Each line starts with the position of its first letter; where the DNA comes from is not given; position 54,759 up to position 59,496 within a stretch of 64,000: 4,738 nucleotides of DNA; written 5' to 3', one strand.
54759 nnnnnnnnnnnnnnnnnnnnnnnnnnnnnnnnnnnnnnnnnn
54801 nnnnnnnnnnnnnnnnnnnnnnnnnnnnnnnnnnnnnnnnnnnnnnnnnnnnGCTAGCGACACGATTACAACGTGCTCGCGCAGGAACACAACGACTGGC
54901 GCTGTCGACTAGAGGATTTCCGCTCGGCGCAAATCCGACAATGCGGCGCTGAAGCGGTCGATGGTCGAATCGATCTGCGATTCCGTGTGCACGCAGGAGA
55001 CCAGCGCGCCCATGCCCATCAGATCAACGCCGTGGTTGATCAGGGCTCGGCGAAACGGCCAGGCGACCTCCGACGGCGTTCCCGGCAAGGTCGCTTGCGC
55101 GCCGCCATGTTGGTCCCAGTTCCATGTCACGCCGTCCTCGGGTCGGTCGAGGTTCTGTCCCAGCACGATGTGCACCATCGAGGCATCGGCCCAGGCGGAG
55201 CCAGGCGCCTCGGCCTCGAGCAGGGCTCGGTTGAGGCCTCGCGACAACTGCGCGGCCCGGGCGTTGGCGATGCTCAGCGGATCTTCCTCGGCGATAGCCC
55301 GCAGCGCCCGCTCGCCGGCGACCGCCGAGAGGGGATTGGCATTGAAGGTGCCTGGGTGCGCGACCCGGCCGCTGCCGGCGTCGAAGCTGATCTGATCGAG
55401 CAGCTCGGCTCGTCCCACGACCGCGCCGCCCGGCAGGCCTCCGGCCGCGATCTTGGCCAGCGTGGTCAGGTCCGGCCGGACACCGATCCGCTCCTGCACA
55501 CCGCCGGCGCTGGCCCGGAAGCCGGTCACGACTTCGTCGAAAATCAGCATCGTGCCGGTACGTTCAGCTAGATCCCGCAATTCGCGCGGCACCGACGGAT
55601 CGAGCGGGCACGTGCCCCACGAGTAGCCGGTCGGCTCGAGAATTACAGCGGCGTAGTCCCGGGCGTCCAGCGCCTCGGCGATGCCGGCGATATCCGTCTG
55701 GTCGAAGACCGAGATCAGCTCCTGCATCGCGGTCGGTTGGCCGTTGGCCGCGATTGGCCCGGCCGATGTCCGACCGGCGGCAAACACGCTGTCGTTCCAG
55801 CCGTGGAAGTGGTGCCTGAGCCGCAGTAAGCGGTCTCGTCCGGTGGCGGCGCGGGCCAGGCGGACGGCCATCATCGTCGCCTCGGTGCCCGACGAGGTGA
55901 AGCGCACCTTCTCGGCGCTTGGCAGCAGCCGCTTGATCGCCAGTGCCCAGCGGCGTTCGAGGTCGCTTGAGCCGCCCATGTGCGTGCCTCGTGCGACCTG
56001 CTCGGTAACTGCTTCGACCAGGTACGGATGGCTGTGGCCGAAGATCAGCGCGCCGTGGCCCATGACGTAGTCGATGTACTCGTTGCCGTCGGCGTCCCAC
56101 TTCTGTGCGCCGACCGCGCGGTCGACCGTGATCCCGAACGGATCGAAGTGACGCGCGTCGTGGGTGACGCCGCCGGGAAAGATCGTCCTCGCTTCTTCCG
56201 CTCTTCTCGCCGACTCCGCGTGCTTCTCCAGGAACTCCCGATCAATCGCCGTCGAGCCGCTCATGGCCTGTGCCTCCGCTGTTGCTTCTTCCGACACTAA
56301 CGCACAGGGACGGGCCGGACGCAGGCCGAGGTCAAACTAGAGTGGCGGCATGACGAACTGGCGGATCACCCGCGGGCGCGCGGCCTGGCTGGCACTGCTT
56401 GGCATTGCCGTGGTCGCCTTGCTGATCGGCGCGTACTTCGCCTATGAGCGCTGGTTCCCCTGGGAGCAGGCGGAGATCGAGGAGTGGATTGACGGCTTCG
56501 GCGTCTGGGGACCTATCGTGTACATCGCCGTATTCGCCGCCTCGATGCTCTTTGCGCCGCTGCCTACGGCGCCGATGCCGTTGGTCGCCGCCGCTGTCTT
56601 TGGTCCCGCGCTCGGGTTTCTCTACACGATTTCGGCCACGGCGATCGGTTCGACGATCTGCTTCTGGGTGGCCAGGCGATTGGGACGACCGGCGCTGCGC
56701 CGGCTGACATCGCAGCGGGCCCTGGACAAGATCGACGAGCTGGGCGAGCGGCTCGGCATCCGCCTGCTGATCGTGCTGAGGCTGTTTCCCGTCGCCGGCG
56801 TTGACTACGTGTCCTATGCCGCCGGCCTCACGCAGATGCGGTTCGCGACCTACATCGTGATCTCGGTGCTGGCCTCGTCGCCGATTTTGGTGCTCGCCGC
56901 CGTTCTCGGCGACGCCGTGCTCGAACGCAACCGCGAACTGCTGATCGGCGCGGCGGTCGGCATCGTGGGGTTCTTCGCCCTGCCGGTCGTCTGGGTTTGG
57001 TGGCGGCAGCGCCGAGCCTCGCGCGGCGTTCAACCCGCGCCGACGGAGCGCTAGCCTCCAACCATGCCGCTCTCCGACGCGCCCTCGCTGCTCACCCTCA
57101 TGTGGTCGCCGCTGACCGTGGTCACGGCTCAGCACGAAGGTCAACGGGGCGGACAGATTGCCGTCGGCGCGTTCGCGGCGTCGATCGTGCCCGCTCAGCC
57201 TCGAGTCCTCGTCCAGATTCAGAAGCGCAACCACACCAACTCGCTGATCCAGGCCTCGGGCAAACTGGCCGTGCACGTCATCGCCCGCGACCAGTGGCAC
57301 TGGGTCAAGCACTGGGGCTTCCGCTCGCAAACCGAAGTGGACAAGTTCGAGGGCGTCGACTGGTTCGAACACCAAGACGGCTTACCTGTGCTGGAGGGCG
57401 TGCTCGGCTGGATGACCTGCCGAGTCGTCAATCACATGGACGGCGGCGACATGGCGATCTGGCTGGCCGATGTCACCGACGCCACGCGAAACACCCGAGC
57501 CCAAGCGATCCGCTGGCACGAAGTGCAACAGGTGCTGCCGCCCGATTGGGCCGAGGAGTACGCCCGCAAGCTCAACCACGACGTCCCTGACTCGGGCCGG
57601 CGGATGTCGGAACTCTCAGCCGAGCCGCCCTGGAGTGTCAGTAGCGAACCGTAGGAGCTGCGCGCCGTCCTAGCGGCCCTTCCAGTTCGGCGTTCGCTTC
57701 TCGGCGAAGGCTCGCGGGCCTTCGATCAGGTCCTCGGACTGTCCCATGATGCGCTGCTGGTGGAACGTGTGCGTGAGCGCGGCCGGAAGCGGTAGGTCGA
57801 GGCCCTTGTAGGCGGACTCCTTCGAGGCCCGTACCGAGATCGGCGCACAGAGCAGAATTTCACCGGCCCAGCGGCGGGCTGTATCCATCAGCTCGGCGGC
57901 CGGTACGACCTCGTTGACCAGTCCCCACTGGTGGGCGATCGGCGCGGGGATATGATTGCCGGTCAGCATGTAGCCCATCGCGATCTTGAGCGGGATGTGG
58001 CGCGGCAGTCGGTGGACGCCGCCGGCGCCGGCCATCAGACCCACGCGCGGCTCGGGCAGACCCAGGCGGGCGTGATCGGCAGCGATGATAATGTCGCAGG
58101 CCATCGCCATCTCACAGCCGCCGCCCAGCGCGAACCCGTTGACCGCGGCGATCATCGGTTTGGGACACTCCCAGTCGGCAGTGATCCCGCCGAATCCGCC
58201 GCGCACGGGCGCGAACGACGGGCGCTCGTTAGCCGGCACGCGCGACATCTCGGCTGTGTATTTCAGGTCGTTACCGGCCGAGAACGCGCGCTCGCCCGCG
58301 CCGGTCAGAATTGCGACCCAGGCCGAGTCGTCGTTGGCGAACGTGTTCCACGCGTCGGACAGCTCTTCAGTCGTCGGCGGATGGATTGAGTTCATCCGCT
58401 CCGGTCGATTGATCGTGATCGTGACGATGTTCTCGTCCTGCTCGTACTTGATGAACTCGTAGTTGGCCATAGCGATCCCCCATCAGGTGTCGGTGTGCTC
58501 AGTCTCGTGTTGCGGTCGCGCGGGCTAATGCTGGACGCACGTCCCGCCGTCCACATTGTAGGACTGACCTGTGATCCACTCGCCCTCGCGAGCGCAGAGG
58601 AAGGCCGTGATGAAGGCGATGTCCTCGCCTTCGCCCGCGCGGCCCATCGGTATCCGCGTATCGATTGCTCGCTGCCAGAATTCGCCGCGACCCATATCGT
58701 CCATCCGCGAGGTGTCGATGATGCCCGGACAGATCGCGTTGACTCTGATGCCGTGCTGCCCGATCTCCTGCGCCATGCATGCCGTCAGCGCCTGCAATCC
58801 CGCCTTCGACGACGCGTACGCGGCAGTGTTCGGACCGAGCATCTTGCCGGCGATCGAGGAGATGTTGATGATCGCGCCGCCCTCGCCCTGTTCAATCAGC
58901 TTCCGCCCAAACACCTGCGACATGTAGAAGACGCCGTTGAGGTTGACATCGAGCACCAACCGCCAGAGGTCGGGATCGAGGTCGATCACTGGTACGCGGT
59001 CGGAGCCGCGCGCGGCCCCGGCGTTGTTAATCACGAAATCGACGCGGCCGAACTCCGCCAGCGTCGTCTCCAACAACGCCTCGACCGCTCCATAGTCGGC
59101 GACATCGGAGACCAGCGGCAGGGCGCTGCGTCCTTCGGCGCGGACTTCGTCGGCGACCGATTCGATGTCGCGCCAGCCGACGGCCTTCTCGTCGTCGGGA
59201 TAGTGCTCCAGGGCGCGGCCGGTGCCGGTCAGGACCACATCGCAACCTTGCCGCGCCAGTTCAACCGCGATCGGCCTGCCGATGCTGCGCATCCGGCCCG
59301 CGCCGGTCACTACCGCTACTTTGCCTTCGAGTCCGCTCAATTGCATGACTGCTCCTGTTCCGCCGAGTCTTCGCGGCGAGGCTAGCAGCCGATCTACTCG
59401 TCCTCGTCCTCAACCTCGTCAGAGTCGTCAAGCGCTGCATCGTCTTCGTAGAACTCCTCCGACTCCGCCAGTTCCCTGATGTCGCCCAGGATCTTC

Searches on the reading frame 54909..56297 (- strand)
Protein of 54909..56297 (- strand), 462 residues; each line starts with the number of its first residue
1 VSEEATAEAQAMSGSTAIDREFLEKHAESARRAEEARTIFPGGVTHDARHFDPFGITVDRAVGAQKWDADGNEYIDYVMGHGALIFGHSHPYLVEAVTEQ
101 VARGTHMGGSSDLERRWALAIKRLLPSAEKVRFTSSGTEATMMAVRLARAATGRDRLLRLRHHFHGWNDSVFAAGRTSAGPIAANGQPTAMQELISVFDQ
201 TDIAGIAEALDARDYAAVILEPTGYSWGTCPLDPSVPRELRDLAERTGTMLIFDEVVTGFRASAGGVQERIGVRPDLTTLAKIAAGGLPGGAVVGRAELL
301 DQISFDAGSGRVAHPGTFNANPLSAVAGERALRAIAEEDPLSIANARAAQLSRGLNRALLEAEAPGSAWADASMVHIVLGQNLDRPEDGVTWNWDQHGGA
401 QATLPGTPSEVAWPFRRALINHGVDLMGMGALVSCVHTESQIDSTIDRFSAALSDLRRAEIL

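Call 35: search_protein_families(library=pfam, proteins=[window:54909-56297:-], max_evalue=0.001)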
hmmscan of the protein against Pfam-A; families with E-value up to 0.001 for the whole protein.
window:54909-56297:- (462 aa): 1 family
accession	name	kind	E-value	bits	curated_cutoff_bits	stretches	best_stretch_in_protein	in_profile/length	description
PF00202.27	Aminotran_3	-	4.2e-50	171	30.5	1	51-359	6-330/403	Aminotransferase class-III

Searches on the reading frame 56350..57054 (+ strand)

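Call 35: search_protein_families(library=pfam, proteins=[window:56350-57054:+], max_evalue=0.001)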
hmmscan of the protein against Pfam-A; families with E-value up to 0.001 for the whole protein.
window:56350-57054:+ (234 aa): 1 family
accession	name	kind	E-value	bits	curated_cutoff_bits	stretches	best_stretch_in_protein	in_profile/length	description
PF09335.16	VTT_dom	-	3.8e-24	85.9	33.9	1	72-188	2-122/123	VTT domain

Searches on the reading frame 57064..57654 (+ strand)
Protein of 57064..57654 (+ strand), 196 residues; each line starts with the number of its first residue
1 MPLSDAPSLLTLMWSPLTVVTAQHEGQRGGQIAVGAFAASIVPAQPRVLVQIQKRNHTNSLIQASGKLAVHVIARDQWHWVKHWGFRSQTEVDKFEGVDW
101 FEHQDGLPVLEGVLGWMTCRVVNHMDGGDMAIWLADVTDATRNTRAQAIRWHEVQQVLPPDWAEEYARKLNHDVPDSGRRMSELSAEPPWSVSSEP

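Call 35: search_protein_families(library=pfam, proteins=[window:57064-57654:+], max_evalue=0.001)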
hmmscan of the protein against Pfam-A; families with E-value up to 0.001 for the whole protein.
window:57064-57654:+ (196 aa): 1 family
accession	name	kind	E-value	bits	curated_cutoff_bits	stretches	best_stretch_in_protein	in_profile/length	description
PF01613.24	Flavin_Reduct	-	1.5e-27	97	27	1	14-145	5-136/153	Flavin reductase like domain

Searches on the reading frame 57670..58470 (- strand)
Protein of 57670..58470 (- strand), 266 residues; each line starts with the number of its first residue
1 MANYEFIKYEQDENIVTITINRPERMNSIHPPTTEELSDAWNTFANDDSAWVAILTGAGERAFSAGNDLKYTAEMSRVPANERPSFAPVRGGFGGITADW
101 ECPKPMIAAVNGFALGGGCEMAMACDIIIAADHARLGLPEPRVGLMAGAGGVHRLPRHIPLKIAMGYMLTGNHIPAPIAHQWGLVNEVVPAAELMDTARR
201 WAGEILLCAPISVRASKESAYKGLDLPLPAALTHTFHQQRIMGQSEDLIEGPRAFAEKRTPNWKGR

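Call 47: search_protein_families(library=pfam, proteins=[window:57670-58470:-], max_evalue=0.1)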
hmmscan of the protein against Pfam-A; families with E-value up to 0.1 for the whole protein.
window:57670-58470:- (266 aa): 3 families
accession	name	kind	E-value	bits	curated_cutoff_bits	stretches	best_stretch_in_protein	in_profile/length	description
PF00378.25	ECH_1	-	1.3e-65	221.7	27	1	11-265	2-250/251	Enoyl-CoA hydratase/isomerase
PF16113.10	ECH_2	-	4.5e-31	109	27.2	1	17-197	3-180/335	Enoyl-CoA hydratase/isomerase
PF01972.22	SDH_protease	-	0.072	12.5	31.3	0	109-152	125-168/286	ClpP-like SDH-type serine proteinase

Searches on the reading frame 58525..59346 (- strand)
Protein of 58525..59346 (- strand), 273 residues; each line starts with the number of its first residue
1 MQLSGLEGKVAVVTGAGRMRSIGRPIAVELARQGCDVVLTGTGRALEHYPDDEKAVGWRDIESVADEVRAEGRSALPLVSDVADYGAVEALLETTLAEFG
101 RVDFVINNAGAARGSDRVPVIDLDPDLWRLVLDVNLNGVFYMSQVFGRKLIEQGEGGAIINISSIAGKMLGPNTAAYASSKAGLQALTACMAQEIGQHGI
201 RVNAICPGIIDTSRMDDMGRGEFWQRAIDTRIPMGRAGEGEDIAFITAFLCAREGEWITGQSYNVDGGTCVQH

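Call 47: search_protein_families(library=pfam, proteins=[window:58525-59346:-], max_evalue=0.1)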
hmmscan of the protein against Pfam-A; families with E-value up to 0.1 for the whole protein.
window:58525-59346:- (273 aa): 4 families
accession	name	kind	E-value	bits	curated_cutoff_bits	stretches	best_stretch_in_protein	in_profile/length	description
PF13561.12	adh_short_C2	-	5.2e-59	200.1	27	1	15-268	1-234/236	Enoyl-(Acyl carrier protein) reductase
PF00106.31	adh_short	-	4.7e-49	167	26.6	1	9-216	1-188/195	short chain dehydrogenase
PF08659.16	KR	-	1.2e-08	35.6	22.6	1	14-199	6-170/180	KR domain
PF23441.1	SDR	-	1.7e-06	28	27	1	78-269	66-255/258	SDR-like rossmann domain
